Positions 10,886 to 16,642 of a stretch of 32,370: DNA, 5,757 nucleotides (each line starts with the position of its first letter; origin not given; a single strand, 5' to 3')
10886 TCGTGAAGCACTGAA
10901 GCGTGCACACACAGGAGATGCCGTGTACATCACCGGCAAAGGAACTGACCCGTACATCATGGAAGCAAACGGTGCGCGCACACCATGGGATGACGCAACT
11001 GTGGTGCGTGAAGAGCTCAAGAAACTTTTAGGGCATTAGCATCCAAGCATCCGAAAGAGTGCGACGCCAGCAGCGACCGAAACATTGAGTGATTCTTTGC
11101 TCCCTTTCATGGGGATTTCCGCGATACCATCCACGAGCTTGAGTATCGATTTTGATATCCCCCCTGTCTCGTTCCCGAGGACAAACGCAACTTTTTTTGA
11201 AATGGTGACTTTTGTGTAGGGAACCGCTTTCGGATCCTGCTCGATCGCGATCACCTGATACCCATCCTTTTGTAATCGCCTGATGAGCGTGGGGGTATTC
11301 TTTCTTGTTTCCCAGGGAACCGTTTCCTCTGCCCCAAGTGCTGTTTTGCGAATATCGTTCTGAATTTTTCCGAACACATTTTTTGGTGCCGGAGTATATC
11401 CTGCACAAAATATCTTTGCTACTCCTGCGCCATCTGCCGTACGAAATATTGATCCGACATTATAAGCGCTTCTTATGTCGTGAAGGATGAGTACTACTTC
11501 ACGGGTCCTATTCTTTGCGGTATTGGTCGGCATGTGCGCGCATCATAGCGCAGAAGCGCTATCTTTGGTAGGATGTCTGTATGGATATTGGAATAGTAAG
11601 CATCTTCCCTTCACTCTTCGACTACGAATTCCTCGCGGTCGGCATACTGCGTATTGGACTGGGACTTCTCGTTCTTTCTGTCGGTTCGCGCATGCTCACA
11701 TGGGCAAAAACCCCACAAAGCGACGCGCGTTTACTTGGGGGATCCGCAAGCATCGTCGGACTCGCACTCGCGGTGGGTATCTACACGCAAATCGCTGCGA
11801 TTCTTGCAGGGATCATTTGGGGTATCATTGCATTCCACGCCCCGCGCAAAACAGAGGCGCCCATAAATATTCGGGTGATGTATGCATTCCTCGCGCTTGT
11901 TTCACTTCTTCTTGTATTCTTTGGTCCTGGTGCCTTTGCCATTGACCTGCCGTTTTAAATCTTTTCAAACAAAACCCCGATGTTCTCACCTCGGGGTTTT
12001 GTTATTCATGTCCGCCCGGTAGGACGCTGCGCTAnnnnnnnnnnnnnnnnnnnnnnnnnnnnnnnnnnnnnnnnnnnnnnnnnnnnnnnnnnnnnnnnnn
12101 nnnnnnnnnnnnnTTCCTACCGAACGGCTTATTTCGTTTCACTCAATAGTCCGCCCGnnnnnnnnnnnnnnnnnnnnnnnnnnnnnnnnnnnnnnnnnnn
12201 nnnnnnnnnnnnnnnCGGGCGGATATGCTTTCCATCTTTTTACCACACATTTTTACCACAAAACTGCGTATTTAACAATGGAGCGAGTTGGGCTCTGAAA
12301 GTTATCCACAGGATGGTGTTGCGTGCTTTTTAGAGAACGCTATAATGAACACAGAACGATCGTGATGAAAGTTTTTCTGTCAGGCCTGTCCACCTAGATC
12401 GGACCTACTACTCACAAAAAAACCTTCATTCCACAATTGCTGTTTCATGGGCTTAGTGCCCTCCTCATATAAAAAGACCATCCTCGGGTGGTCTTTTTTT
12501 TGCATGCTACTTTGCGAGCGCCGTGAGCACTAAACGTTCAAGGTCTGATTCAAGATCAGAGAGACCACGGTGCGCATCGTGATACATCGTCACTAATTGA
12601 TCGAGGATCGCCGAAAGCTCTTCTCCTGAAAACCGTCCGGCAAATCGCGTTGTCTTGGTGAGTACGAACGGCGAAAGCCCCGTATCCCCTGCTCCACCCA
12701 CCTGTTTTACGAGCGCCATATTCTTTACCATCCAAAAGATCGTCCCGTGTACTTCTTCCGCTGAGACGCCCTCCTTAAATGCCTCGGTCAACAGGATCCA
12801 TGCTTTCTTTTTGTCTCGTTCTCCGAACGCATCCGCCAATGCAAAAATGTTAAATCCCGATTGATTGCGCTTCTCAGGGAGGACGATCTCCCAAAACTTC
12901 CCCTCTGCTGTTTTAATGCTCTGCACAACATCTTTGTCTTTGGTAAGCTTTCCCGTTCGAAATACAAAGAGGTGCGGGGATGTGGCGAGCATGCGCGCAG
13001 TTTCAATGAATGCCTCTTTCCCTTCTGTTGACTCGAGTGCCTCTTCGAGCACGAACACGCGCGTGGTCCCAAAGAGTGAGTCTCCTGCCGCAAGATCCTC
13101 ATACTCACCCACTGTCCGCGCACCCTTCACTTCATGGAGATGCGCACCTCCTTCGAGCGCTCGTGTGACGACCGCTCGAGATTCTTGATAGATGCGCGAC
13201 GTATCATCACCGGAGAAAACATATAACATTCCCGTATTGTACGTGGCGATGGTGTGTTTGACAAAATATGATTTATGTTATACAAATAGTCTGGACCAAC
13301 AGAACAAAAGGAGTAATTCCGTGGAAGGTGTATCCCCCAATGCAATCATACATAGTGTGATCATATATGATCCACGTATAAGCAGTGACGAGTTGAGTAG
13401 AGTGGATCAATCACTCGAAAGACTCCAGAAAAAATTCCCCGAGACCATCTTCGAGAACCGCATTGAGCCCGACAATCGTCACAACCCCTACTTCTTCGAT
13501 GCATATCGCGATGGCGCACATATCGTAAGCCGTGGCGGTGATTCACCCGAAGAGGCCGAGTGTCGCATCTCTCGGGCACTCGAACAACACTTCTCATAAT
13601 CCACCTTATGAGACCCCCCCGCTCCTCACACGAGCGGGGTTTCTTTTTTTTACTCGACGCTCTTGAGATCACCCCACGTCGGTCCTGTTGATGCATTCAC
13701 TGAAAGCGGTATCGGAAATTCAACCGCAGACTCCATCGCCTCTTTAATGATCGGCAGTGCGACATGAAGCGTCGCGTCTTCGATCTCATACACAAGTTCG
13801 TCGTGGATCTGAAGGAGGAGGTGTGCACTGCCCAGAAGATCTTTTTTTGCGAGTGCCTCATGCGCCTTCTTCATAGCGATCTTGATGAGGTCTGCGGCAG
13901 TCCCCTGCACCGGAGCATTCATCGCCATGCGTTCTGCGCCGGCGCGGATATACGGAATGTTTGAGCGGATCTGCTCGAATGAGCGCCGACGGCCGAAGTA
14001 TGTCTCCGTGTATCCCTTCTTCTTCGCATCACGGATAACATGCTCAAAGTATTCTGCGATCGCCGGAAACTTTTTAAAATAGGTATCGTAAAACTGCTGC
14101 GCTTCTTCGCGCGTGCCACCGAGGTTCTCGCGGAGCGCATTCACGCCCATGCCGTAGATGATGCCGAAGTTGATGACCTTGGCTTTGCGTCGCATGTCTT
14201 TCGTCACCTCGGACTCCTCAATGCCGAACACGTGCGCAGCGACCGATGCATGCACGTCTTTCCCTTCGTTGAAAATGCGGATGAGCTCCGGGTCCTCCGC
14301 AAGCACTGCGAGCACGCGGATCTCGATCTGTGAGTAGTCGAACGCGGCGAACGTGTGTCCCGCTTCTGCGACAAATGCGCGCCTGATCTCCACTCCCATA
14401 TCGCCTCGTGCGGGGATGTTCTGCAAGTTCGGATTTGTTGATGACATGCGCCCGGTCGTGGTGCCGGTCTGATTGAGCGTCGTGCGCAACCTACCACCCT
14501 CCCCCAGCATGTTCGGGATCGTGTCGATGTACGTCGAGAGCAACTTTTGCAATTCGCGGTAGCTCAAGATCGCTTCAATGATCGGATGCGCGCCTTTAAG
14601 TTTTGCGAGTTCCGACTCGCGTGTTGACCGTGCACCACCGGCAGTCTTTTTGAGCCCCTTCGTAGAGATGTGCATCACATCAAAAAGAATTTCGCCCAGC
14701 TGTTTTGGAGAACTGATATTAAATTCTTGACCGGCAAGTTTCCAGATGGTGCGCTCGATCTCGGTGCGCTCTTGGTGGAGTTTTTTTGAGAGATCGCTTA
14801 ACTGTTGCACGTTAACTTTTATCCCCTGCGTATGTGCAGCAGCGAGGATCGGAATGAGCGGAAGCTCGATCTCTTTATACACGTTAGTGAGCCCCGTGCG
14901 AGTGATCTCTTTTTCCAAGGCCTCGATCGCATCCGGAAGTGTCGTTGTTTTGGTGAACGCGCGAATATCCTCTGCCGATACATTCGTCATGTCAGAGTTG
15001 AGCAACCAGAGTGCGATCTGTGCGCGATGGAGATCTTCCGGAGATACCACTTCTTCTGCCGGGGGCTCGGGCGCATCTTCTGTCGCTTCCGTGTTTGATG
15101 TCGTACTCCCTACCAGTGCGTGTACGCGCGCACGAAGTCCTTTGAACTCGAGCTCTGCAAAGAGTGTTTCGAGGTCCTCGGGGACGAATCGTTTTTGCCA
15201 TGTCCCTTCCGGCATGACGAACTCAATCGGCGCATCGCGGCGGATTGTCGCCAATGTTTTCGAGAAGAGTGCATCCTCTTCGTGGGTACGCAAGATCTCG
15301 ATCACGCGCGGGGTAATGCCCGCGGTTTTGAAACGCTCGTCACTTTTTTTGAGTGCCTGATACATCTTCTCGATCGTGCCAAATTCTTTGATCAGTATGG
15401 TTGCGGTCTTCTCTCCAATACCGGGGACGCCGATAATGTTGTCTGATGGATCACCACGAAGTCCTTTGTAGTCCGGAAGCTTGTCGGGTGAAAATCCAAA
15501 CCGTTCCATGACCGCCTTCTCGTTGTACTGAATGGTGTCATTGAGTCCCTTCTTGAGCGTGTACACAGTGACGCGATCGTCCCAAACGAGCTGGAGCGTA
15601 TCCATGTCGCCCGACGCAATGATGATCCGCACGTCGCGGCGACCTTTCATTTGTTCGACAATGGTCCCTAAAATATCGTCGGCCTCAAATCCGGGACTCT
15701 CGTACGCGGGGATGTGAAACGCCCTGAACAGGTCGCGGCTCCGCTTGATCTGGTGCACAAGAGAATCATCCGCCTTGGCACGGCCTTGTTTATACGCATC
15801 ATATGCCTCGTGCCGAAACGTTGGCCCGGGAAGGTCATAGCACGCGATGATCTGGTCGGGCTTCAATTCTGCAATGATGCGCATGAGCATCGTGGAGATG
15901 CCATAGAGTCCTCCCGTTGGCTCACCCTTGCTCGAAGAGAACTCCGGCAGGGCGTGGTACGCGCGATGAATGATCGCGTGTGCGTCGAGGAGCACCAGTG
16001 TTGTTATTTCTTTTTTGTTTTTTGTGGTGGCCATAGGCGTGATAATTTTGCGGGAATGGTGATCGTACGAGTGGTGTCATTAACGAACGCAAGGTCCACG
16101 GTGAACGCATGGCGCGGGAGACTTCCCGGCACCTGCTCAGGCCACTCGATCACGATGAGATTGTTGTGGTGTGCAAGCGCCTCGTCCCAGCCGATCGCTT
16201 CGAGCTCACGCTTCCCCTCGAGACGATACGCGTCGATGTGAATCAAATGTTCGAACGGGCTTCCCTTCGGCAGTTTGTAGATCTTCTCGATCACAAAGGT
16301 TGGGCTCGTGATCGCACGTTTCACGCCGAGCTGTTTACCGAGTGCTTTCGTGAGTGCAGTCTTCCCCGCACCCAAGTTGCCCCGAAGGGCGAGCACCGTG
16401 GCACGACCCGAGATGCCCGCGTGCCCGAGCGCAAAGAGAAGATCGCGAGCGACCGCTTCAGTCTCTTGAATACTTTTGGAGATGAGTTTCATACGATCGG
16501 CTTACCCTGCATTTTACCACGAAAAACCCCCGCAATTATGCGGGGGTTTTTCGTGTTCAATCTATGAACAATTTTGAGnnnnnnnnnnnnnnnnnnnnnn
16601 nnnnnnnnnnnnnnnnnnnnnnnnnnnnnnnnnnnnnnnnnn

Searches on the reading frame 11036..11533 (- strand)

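Call 44: search_protein_families(library=pfam, proteins=[window:11036-11533:-], max_evalue=0.001)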
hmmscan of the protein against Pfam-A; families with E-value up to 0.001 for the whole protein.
window:11036-11533:- (165 aa): 1 family
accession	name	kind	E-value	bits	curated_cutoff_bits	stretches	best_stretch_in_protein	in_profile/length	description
PF00588.24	SpoU_methylase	-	6.6e-35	120.7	29.7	1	13-160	2-142/142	SpoU rRNA Methylase family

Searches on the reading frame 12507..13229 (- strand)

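Call 43: search_protein_families(library=pfam, proteins=[window:12507-13229:-], max_evalue=0.001)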
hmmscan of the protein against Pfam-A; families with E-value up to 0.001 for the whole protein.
window:12507-13229:- (240 aa): 1 family
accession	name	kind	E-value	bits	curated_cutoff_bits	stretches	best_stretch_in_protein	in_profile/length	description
PF21694.2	DNA_pol3_delta_C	-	2.3e-05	24.8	27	1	127-235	3-119/121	DNA polymerase III delta subunit, C-terminal domain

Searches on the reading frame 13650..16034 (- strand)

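Call 6: search_protein_families(library=pfam, proteins=[window:13650-16034:-], max_evalue=1)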
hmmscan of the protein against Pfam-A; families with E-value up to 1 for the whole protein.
window:13650-16034:- (794 aa): 6 families
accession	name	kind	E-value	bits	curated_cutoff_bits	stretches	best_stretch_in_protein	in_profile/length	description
PF00476.26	DNA_pol_A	-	1e-139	466.2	34.3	1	410-789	2-381/381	DNA polymerase family A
PF02739.22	5_3_exonuc_N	-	7.7e-49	166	34.3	1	12-180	1-164/164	5'-3' exonuclease, N-terminal resolvase-like domain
PF01367.25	5_3_exonuc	-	4.3e-26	91.7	40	1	182-276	2-88/97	5'-3' exonuclease, C-terminal SAM fold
PF12826.13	HHH_2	-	0.003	18.1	27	1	202-227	7-32/64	Helix-hairpin-helix motif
PF14520.12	HHH_5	-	0.0033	18.3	27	1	200-235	4-37/57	Helix-hairpin-helix domain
PF00633.29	HHH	-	0.24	11.8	24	0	200-211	13-24/30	Helix-hairpin-helix motif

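Call 7: search_protein_families(library=ncbifam, proteins=[window:13650-16034:-], max_evalue=1)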
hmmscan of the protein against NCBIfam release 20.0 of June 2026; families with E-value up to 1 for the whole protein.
window:13650-16034:- (794 aa): 18 families
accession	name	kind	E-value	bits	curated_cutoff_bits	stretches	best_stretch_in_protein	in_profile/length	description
NF004397.1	PRK05755.1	equivalog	1.4e-249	831.1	720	2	359-790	459-888/889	DNA polymerase I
TIGR00593.1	pola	equivalog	1.9e-238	794.2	600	2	361-791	463-890/890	DNA polymerase I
NF011539.0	PRK14975.1-3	equivalog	6.8e-75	252.6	640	1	370-787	213-625/628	bifunctional 3'-5' exonuclease/DNA polymerase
NF011547.0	PRK14976.1-4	equivalog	9.1e-63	212.2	305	1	12-304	3-288/291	5'-3' exonuclease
NF011540.0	PRK14975.1-4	equivalog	8.2e-60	202.9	601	1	380-770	183-553/576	bifunctional 3'-5' exonuclease/DNA polymerase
NF011541.0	PRK14975.2-1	equivalog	6.3e-53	180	871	1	485-793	318-639/645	bifunctional 3'-5' exonuclease/DNA polymerase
NF038380.1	phage_DpoZ_1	exception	3.4e-48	164.5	500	1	370-788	164-603/607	aminoadenine-incorporating DNA polymerase DpoZ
NF011545.0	PRK14976.1-2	equivalog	6.1e-47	160.2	434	1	11-278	7-267/287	5'-3' exonuclease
NF011546.0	PRK14976.1-3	equivalog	2e-43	148.8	347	1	13-300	5-286/297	5'-3' exonuclease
NF011542.0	PRK14975.2-2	equivalog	1.4e-42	145.9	1061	1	488-794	475-794/802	bifunctional 3'-5' exonuclease/DNA polymerase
NF011543.0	PRK14975.2-3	equivalog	5.4e-36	124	1139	1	471-789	496-837/853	bifunctional 3'-5' exonuclease/DNA polymerase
NF007017.0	PRK09482.1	equivalog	7.3e-33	114.2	261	1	12-272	4-247/257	flap endonuclease Xni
NF011538.0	PRK14975.1-1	equivalog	6e-24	84.4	389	1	467-772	240-533/557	bifunctional 3'-5' exonuclease/DNA polymerase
NF038381.1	phage_DpoZ_2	exception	3.9e-21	75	350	1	368-639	307-583/754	aminoadenine-incorporating DNA polymerase DpoZ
NF011262.0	PRK14668.1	equivalog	0.0048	15.3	544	1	190-231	517-558/577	excinuclease ABC subunit C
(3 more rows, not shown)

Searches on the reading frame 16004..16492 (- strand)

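Call 44: search_protein_families(library=pfam, proteins=[window:16004-16492:-], max_evalue=0.001)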
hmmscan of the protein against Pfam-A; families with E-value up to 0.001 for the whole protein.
window:16004-16492:- (162 aa): 1 family
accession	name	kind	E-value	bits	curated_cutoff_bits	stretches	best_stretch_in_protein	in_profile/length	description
PF02367.23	TsaE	-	1.9e-31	109.1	26.6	1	6-143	2-127/128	Threonylcarbamoyl adenosine biosynthesis protein TsaE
